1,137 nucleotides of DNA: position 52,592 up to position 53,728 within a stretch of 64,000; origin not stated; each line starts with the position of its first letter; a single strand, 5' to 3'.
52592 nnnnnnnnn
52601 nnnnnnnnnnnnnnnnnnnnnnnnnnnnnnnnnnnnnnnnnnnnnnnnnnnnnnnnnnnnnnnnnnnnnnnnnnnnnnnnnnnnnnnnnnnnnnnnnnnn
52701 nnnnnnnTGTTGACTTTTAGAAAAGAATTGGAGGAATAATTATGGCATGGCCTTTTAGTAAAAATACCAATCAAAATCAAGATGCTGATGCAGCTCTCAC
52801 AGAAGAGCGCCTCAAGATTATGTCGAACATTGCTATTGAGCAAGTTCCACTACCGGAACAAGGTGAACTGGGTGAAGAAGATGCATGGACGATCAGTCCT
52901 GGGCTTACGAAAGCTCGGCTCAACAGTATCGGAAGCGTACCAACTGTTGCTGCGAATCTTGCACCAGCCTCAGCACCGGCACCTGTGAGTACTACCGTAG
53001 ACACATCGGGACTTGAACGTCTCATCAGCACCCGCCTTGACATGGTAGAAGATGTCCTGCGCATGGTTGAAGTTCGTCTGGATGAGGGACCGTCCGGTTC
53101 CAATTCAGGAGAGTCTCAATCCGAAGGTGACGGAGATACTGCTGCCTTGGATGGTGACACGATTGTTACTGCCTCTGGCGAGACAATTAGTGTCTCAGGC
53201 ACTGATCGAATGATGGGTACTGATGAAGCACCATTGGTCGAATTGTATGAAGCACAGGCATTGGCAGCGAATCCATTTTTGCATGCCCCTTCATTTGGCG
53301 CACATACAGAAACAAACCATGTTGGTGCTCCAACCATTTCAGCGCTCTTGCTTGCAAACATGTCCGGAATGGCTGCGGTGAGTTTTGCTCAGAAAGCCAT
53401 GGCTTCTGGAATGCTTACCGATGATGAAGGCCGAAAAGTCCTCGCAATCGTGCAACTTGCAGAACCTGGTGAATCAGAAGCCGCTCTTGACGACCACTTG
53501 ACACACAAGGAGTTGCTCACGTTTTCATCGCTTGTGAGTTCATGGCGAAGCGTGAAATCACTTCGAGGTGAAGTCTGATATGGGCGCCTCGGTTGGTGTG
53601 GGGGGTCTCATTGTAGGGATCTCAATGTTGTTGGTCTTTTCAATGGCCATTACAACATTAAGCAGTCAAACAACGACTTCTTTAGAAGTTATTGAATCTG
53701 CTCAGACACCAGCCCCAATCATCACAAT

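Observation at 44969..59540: Non-canonical archaellum super-operon lacking arlC/D/E and arlX, with five uncharacterised coupled genes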

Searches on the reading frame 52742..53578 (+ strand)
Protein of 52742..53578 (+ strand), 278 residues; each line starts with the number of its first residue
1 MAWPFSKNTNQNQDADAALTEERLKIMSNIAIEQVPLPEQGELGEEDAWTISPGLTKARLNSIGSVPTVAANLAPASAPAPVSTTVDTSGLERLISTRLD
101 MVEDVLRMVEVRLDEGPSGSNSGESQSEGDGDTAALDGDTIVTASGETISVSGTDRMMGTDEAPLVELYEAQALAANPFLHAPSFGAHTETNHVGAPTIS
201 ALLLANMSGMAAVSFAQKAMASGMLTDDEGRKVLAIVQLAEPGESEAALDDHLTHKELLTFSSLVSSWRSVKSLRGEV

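Call 3: search_protein_families(library=pfam, proteins=[window:52742-53578:+], max_evalue=1)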
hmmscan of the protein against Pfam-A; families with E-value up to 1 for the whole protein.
window:52742-53578:+ (278 aa): 0 families

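Call 5: search_protein_families(library=ncbifam, proteins=[window:52742-53578:+], max_evalue=1)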
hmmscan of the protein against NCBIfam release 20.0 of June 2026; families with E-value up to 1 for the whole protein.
window:52742-53578:+ (278 aa): 0 families

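Call 7: find_homologous_proteins(query=window:52742-53578:+, max_evalue=0.001)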
Query window:52742-53578:+ (278 aa): 1015 proteins with E <= 0.001 among 8000 candidates; the best 120 are listed.
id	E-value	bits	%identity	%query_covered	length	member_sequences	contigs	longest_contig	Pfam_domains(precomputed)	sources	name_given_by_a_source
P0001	1.0e-168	577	98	100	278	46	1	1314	-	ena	-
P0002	6.8e-145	499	86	100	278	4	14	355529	-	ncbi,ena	-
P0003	5.4e-144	496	86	100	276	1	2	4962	-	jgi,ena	jgi:hypothetical protein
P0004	2.2e-142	491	86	100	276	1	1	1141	-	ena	-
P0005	5.2e-142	489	86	100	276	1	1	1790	-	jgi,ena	jgi:hypothetical protein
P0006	2.5e-141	487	85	100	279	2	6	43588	-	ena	-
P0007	3.0e-141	487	85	100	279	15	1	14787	-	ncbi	ncbi:MAG: hypothetical protein ACKVHC_01205 [Candidatus Poseidoniales archaeon]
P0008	3.0e-141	487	85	100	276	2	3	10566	-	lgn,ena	-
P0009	1.0e-140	485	84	100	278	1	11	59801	-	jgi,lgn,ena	-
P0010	3.1e-140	484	86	98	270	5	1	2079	-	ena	-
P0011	3.5e-139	480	84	100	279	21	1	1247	-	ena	-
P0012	5.1e-139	480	84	100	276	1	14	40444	-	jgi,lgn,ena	-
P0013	6.3e-139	479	84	100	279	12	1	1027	-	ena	-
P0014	2.2e-138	478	84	100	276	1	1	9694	-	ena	-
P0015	2.6e-138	477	83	100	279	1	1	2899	-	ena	-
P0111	6.1e-122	424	77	99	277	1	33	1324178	-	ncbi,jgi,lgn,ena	-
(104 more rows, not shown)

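Call 10: find_encoding_contigs(protein=P0111, flank=10000, max_places=3)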
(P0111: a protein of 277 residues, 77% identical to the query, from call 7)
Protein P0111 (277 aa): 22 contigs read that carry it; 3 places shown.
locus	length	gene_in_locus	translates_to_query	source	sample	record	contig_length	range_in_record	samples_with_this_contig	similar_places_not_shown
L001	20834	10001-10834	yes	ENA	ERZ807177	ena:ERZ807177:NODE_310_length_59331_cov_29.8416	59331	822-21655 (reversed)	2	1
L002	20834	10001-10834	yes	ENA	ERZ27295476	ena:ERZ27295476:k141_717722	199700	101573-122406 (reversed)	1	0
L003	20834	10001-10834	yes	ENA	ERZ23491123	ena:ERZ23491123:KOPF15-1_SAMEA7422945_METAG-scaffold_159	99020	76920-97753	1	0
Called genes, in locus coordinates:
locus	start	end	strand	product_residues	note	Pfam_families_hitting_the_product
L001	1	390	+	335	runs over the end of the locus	PF00106:adh_short, PF01073:3Beta_HSD, PF01370:Epimerase, PF02719:Polysacc_synt_2, PF04321:RmlD_sub_bind, PF07993:NAD_binding_4, PF16363:GDP_Man_Dehyd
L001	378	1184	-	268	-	PF01613:Flavin_Reduct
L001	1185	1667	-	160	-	-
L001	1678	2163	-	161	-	PF00578:AhpC-TSA, PF08534:Redoxin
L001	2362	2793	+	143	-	-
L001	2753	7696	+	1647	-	PF23619:Ig_VWA7 (faint), PF10633:NPCBM_assoc (faint)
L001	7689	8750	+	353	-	-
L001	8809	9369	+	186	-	PF01917:Flagellin_arch-type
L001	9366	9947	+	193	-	PF01917:Flagellin_arch-type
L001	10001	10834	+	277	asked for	-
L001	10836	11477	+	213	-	-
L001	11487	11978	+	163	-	PF01917:Flagellin_arch-type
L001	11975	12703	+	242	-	PF06745:ATPase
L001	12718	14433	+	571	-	PF00437:T2SSE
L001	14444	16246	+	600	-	PF00482:T2SSF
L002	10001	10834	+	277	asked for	-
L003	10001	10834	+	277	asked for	-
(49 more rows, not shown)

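Call 25: search_protein_representatives(alignment_id=A1)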
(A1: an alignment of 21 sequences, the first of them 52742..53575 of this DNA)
Query: 21 sequences, 277 profile positions. Proteins with E-value up to 0.001 (for the whole library): 71; up to 1e-10: 50; up to 1e-30: 23. The best 71 are listed.
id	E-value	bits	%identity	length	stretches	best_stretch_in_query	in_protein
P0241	5.0e-123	426.1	-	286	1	1-276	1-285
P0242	2.2e-78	279.6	-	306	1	5-269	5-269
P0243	3.4e-71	256.1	-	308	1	1-270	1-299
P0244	1.3e-58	214.8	-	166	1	1-153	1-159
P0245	7.7e-57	209.0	-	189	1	1-115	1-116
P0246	8.9e-57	208.8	-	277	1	132-272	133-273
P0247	9.1e-57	208.7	-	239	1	74-272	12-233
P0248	2.5e-55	204.0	-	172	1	1-111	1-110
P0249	1.1e-52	195.4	-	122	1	156-276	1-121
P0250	1.8e-52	194.6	-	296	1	21-276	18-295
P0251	4.9e-50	186.7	-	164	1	1-116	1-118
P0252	2.7e-47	177.7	-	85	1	193-276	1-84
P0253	7.3e-47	176.2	-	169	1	8-131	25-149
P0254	4.2e-46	173.7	-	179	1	49-189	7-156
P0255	9.6e-42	159.4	-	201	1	115-270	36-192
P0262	3.6e-31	124.8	-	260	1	3-272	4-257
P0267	3.0e-27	111.9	-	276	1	8-270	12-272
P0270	4.5e-25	104.8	-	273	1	8-270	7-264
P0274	3.2e-22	95.4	-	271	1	21-272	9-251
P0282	4.6e-18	81.8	-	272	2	93-270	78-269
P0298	2.8e-09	53.0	-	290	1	3-269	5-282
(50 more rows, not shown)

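Call 27: search_protein_families(library=pfam, alignment_id=A3, max_evalue=10)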
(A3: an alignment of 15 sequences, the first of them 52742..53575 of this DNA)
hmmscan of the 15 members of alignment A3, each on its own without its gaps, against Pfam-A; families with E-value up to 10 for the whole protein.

A. member 1, window:52742-53575:+ (278 aa): 0 families

B. families by the number of members that match (of 15 scanned): 24 families
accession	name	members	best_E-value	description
PF05377.16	FlaC_arch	5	0.016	Flagella accessory protein C (FlaC)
PF02719.21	Polysacc_synt_2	1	2.2e-14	Polysaccharide biosynthesis protein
PF01073.25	3Beta_HSD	1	2.3e-08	3-beta hydroxysteroid dehydrogenase/isomerase family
PF00106.31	adh_short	1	6.9e-08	short chain dehydrogenase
PF05368.20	NmrA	1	8.7e-08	NmrA-like family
PF08659.16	KR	1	1.7e-07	KR domain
PF01370.27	Epimerase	1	3.8e-07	NAD dependent epimerase/dehydratase family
PF16363.11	GDP_Man_Dehyd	1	5.9e-07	GDP-mannose 4,6 dehydratase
PF13460.12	NAD_binding_10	1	2.7e-05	NAD(P)H-binding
PF07993.18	NAD_binding_4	1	8.8e-05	Male sterility protein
PF01488.26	Shikimate_DH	1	0.00083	Shikimate / quinate 5-dehydrogenase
PF03435.24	Sacchrp_dh_NADP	1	0.002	Saccharopine dehydrogenase NADP binding domain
PF03934.19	T2SSK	1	0.003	Type II secretion system (T2SS), protein K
PF03807.23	F420_oxidored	1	0.0032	NADP oxidoreductase coenzyme F420-dependent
PF04321.23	RmlD_sub_bind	1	0.0045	RmlD substrate binding domain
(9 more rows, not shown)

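Call 28: predict_structure(alignment_id=A1)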
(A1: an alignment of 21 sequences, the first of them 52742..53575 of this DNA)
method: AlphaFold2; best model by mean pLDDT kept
length: 278 residues; sequences in the alignment: 21
mean_pLDDT: 46.8   pTM: 0.23
mean pLDDT of the five models: 46.8, 45.0, 40.5, 39.6, 39.0
residues with pLDDT >= 90: 0; 70-90: 24; 50-70: 73; < 50: 181
segments of 3 or more residues with pLDDT < 50: 1-19, 25-85, 114-137, 152-208, 267-278
pLDDT, mean of each block of 10 residues (from residue 1): 38 45 49 41 41 35 36 36 52 78 70 43 30 43 53 40 39 39 32 34 43 64 68 63 52 56 52 38
secondary structure, 60 per line:
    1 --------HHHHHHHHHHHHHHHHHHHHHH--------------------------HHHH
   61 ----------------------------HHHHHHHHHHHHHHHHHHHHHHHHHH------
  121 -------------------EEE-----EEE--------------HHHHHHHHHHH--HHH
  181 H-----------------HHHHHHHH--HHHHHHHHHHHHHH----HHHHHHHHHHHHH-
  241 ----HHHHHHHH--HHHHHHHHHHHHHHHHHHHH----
elements in order: H9-30 H57-60 H89-114 E140-142 E148-150 H165-175 H178-181 H199-206 H209-222 H227-239 H245-252 H255-274

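Call 32: search_solved_structures(query=A3, max_evalue=10)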
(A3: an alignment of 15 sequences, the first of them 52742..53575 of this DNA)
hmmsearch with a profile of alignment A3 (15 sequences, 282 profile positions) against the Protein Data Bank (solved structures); distinct sequences matched with E-value up to 10: 3.
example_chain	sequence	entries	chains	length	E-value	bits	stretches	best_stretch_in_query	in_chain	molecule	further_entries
8bd7_L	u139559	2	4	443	0.032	17.2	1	69-127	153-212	Clusterin-associated protein 1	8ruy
2job_A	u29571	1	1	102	0.22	14.4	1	211-237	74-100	antilipopolysaccharide factor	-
1vpr_A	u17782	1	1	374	1.8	11.4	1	216-238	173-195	luciferase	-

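Call 37: find_related_loci(query=A4, collection=genome_contigs, flank=10000)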
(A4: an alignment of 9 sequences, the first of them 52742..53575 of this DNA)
Query A4 (278 aa) in genome_contigs; peptide patterns used: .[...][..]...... (x = any residue, [..] = any of these).
234 stretches matched a pattern; 220 encode a relative of the query (tblastn E <= 1e-3); the best 80 are kept; 80 distinct loci.
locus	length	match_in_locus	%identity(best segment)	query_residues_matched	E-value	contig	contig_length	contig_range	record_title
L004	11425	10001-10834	97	1-278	6e-180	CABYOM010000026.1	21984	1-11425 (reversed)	uncultured Candidatus Poseidoniales archaeon isolate AG-333-I22 genome assembly, contig: AG-333-I22_NODE_26, whole genom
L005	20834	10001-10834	97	1-278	3e-179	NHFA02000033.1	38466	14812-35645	MAG: Euryarchaeota archaeon TMED99 42822, whole genome shotgun sequence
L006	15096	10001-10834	94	1-278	6e-174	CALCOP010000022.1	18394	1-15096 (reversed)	MAG TPA_asm: uncultured euryarchaeote isolate ERR599165_bin.117_CONCOCT_v1.1_MAG genome assembly, contig: ERZ842087.482,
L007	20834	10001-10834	91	1-278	1e-163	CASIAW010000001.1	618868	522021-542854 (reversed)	MAG: Candidatus Poseidoniaceae archaeon isolate FRAM_WSC20_S26_SRF_bin_100_1 genome assembly, contig: FRAM_WSC20_S26_SW_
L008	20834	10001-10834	86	1-278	5e-156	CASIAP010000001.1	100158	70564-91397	MAG: Candidatus Poseidoniaceae archaeon isolate FRAM_WSC20_S10_SRF_bin_132_1 genome assembly, contig: FRAM_WSC20_S10_SW_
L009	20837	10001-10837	85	1-278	8e-153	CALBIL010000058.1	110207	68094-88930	MAG TPA_asm: uncultured euryarchaeote isolate ERR2206762_bin.189_CONCOCT_v1.1_MAG genome assembly, contig: ERZ887853.28,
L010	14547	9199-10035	84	1-278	1e-151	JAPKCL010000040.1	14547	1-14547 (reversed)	MAG: Candidatus Poseidoniaceae archaeon isolate ANT-63 NODE_1583_length_14547_cov_5.183688, whole genome shotgun sequenc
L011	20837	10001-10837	84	1-278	1e-151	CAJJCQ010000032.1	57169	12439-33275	uncultured Candidatus Poseidoniales archaeon isolate FRAM18_bin097 genome assembly, contig: FRAM17_bin097-32, whole geno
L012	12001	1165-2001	84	1-278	1e-151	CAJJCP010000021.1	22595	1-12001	uncultured Candidatus Poseidoniales archaeon isolate FRAM18_bin100 genome assembly, contig: FRAM17_bin100-21, whole geno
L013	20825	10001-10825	83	1-278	7e-149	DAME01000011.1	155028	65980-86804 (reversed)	MAG TPA_asm: Euryarchaeota archaeon UBA88 UBA88_contig_741, whole genome shotgun sequence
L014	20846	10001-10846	75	1-278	3e-133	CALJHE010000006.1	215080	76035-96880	MAG: Candidatus Poseidoniaceae archaeon isolate S4_Bin_METABAT__259_1 genome assembly, contig: c_000000049412, whole gen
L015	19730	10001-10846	75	1-278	8e-133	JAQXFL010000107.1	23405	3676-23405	MAG: Candidatus Poseidoniaceae archaeon isolate cluster3-bin.87 k119_960023, whole genome shotgun sequence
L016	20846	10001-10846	74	1-278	7e-133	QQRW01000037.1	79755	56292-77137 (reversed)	MAG: Candidatus Poseidoniales archaeon isolate bin_112 U_43171-37, whole genome shotgun sequence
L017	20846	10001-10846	74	1-278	8e-133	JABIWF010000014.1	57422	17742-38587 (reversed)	MAG: Methanobacteriota archaeon isolate SI072_bin89 k141_636044, whole genome shotgun sequence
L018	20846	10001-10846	74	1-278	2e-132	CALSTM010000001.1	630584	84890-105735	MAG: Candidatus Poseidoniaceae archaeon isolate W_MB9_1 genome assembly, contig: contig_5650_W_MB9, whole genome shotgun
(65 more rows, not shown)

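Call 38: find_encoding_contigs(protein=P0270, flank=10000, max_places=2)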
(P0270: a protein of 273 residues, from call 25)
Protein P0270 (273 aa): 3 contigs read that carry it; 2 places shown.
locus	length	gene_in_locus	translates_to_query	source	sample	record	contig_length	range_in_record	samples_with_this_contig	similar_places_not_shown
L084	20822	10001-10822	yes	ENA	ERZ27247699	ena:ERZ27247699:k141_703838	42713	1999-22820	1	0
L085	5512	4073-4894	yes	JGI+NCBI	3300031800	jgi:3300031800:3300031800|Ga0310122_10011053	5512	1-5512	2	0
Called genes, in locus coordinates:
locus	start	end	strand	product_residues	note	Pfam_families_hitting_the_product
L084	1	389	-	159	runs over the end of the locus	PF08534:Redoxin, PF00578:AhpC-TSA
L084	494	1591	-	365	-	-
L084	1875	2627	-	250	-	PF00881:Nitroreductase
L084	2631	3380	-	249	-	-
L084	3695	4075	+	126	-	-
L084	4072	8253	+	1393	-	PF11614:FixG_C (faint), PF10633:NPCBM_assoc (faint)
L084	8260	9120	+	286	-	-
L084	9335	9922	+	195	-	PF01917:Flagellin_arch-type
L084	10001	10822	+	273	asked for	-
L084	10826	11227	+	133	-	-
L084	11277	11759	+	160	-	PF01917:Flagellin_arch-type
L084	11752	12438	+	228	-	PF06745:ATPase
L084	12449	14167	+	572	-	PF00437:T2SSE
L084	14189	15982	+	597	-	PF00482:T2SSF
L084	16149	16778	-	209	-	PF00730:HhH-GPD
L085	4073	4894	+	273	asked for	-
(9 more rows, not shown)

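Call 39: find_encoding_contigs(protein=P0298, flank=10000, max_places=2)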
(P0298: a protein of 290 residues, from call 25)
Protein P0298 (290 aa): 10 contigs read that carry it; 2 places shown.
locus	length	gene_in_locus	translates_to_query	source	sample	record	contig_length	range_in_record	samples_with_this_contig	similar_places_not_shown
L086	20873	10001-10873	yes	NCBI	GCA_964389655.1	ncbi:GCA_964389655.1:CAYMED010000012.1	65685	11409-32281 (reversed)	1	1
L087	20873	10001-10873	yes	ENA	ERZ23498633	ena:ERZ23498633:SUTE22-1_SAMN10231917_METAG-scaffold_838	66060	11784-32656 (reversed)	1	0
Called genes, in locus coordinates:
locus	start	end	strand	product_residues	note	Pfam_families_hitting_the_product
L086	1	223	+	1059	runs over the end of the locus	PF02412:TSP_3 (faint)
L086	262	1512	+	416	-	-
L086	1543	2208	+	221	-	PF25084:LbH_EIF2B (faint), PF25087:GMPPB_C, PF00132:Hexapep (weak)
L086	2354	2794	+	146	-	-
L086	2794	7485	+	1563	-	PF07705:CARDB (faint), PF22544:HYDIN_VesB_CFA65-like_Ig (faint), PF22067:Cep192_D3 (faint)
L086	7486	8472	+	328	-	-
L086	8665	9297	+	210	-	PF01917:Flagellin_arch-type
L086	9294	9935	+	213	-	PF01917:Flagellin_arch-type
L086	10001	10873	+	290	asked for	-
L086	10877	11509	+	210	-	-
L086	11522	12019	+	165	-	PF01917:Flagellin_arch-type (weak)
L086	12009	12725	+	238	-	PF13481:AAA_25, PF06745:ATPase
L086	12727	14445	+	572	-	PF00437:T2SSE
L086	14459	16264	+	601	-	PF00482:T2SSF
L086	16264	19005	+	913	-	-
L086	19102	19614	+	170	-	PF00578:AhpC-TSA, PF08534:Redoxin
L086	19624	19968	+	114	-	-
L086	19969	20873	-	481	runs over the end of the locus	PF01145:Band_7, PF15975:Flot (weak)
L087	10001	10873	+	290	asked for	-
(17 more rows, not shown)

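Call 46: search_protein_families(library=pfam, proteins=[P0241, P0242, P0243, P0250, P0262, P0267, P0270, P0274, P0282, P0298], max_evalue=10)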
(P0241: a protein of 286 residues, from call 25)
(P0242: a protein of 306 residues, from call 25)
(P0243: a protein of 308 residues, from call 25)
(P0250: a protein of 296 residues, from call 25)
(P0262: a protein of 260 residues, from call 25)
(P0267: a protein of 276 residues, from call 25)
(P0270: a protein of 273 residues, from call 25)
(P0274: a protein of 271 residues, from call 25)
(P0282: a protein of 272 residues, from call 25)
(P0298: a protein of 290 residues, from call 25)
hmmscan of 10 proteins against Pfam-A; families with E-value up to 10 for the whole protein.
P0241 (286 aa): 0 families

P0242 (306 aa): 1 family
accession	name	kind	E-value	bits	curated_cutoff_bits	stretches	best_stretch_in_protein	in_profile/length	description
PF05377.16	FlaC_arch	-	0.27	12.1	27.8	0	163-178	39-54/55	Flagella accessory protein C (FlaC)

P0243 (308 aa): 2 families
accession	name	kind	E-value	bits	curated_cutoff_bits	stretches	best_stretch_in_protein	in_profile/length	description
PF09693.15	Phage_XkdX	-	0.11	13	23.5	1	244-261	18-35/40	Phage uncharacterised protein (Phage_XkdX)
PF09851.14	SHOCT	-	0.19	12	27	1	246-260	8-22/28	Short C-terminal domain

P0250 (296 aa): 3 families
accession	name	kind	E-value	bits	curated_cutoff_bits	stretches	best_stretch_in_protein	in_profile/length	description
PF05377.16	FlaC_arch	-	0.016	16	27.8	1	158-195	17-54/55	Flagella accessory protein C (FlaC)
PF10152.14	CCDC53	-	0.16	12.8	24.6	1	98-164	26-90/147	Subunit CCDC53 of WASH complex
PF04546.19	Sigma70_ner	-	0.34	11.3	29.7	1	107-187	13-92/210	Sigma-70, non-essential region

P0262 (260 aa): 1 family
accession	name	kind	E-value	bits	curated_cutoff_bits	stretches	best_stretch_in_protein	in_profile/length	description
PF05377.16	FlaC_arch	-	0.05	14.4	27.8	1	139-163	30-54/55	Flagella accessory protein C (FlaC)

P0267 (276 aa): 0 families

P0270 (273 aa): 0 families

P0274 (271 aa): 2 families
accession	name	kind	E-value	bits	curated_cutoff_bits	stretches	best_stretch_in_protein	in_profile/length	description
PF03934.19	T2SSK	-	0.003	18.3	24.2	1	179-220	11-51/63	Type II secretion system (T2SS), protein K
PF17727.6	CtsR_C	-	0.17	12.5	23.8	1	179-214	9-44/72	CtsR C-terminal dimerization domain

P0282 (272 aa): 2 families
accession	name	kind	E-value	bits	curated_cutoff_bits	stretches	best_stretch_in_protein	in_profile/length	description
PF22267.1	MlrA_C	-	0.097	13.4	27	1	45-74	19-48/77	Transcriptional regulator MlrA, C-terminal domain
PF05377.16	FlaC_arch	-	0.27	12.1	27.8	1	164-178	40-54/55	Flagella accessory protein C (FlaC)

P0298 (290 aa): 0 families

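Call 47: search_protein_families(library=ncbifam, alignment_id=A3, max_evalue=10)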
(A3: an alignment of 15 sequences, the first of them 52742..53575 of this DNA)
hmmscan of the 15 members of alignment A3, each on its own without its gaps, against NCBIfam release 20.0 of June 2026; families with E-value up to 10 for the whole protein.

A. member 1, window:52742-53575:+ (278 aa): 0 families

B. families by the number of members that match (of 15 scanned): 118 families (the first 25 are shown)
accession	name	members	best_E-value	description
TIGR03589.1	PseB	1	5.5e-21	UDP-N-acetylglucosamine 4,6-dehydratase (inverting)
TIGR04130.1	FnlA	1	4.6e-16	UDP-N-acetylglucosamine 4,6-dehydratase/5-epimerase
NF005381.0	PRK06924.1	1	1.5e-08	(S)-benzoin forming benzil reductase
NF043036.1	ErythonDh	1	4.3e-07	D-erythronate dehydrogenase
TIGR01777.1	yfcH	1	1.2e-06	TIGR01777 family oxidoreductase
NF006132.0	PRK08277.1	1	1.4e-06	D-mannonate oxidoreductase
NF005653.0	PRK07424.1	1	1.7e-06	bifunctional sterol desaturase/short chain dehydrogenase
NF006619.0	PRK09186.1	1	3.2e-06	oxidoreductase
NF005594.0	PRK07326.1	1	3.8e-06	SDR family oxidoreductase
NF006118.0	PRK08264.1-4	1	5.7e-06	SDR family oxidoreductase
NF005474.0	PRK07074.1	1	6e-06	SDR family oxidoreductase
NF050062.1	FlagModPtmA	1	1.7e-05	flagellin modification protein PtmA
TIGR01179.1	galE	1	2.2e-05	UDP-glucose 4-epimerase GalE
NF005449.0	PRK07041.1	1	2.3e-05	SDR family oxidoreductase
NF004849.1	PRK06200.1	1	2.5e-05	3-(cis-5,6-dihydroxycyclohexa-1,3-dien-1-yl)propanoate dehydrogenase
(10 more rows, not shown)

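Call 58: find_encoding_contigs(protein=P0262, flank=10000, max_places=1)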
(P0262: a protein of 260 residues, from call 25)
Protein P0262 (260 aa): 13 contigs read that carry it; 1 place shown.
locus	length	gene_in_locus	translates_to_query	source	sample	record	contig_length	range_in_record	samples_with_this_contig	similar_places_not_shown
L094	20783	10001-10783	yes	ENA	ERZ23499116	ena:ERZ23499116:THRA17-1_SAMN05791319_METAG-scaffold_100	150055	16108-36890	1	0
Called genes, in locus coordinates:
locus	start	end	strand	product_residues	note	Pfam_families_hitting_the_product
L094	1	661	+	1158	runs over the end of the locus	PF07705:CARDB, PF22352:K319L-like_PKD (faint), PF16403:Bact_surface_Ig-like (faint), PF00801:PKD (weak), PF18911:PKD_4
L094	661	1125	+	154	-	-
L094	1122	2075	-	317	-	PF01613:Flavin_Reduct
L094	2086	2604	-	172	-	PF25084:LbH_EIF2B (faint), PF25087:GMPPB_C (faint), PF00132:Hexapep, PF14602:Hexapep_2 (weak)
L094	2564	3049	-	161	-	PF00578:AhpC-TSA, PF08534:Redoxin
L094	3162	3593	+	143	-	-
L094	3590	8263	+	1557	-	PF22544:HYDIN_VesB_CFA65-like_Ig (faint), PF22067:Cep192_D3 (faint)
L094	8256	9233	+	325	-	-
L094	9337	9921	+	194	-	PF01917:Flagellin_arch-type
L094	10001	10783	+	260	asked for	-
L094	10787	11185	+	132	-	-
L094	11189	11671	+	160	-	PF01917:Flagellin_arch-type (weak)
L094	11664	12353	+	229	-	PF06745:ATPase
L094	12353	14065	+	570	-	PF00437:T2SSE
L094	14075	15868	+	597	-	PF00482:T2SSF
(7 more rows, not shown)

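Call 59: find_encoding_contigs(protein=P0267, flank=10000, max_places=1)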
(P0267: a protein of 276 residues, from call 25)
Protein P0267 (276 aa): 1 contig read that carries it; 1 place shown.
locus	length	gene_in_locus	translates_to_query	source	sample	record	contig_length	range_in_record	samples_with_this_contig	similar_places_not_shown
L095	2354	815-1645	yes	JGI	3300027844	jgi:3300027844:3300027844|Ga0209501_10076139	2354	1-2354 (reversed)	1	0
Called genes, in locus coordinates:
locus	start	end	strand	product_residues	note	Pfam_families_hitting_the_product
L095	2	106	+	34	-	?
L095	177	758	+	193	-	PF01917:Flagellin_arch-type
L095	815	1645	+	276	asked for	-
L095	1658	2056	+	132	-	-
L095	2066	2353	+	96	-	?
